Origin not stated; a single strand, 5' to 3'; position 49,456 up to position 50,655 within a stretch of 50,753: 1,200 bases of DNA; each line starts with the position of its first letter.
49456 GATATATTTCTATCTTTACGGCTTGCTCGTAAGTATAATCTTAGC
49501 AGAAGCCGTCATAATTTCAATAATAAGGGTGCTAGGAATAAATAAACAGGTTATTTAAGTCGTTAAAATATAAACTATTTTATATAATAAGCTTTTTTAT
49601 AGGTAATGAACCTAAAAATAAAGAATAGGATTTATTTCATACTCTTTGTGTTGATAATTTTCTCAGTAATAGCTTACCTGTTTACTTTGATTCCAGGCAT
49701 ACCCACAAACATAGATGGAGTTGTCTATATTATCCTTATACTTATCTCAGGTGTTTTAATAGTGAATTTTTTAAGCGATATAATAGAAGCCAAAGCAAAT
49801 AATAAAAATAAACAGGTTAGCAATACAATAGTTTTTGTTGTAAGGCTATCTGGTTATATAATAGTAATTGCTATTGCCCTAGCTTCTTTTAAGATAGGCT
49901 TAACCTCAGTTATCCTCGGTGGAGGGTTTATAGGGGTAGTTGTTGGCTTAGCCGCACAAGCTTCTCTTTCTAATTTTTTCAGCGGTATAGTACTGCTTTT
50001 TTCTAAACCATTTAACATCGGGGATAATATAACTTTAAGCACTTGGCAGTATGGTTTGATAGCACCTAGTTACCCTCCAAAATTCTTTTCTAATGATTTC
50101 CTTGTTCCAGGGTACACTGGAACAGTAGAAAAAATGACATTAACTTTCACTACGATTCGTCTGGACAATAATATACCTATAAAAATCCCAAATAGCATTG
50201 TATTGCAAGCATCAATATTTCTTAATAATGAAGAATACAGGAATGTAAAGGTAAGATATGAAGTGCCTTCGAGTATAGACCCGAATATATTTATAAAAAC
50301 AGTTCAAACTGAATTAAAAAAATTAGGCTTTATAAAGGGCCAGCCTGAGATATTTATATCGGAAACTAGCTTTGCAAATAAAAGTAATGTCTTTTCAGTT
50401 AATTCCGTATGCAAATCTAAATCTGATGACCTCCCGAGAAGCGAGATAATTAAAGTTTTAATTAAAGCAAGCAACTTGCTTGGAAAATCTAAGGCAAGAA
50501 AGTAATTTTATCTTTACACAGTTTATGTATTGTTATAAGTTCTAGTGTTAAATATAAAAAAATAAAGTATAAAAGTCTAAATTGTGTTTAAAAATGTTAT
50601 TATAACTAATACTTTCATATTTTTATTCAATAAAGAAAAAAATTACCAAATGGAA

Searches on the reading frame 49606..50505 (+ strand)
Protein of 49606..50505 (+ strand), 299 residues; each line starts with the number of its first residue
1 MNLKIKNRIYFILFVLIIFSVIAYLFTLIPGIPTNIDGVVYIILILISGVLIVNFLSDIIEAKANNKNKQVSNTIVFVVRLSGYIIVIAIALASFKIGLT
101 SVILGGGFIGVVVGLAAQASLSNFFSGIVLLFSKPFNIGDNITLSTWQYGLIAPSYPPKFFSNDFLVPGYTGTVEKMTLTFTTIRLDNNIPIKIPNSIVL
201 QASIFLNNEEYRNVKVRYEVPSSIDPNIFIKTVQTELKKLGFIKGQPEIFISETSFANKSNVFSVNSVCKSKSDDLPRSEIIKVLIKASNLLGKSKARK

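Call 54: search_protein_families(library=pfam, proteins=[window:49606-50505:+], max_evalue=0.01)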
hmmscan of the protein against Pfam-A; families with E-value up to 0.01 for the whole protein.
window:49606-50505:+ (299 aa): 1 family
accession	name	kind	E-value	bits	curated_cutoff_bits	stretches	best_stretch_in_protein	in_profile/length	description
PF00924.24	MS_channel_2nd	-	1.9e-15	57.2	20.2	1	120-204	2-63/68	Mechanosensitive ion channel, beta-domain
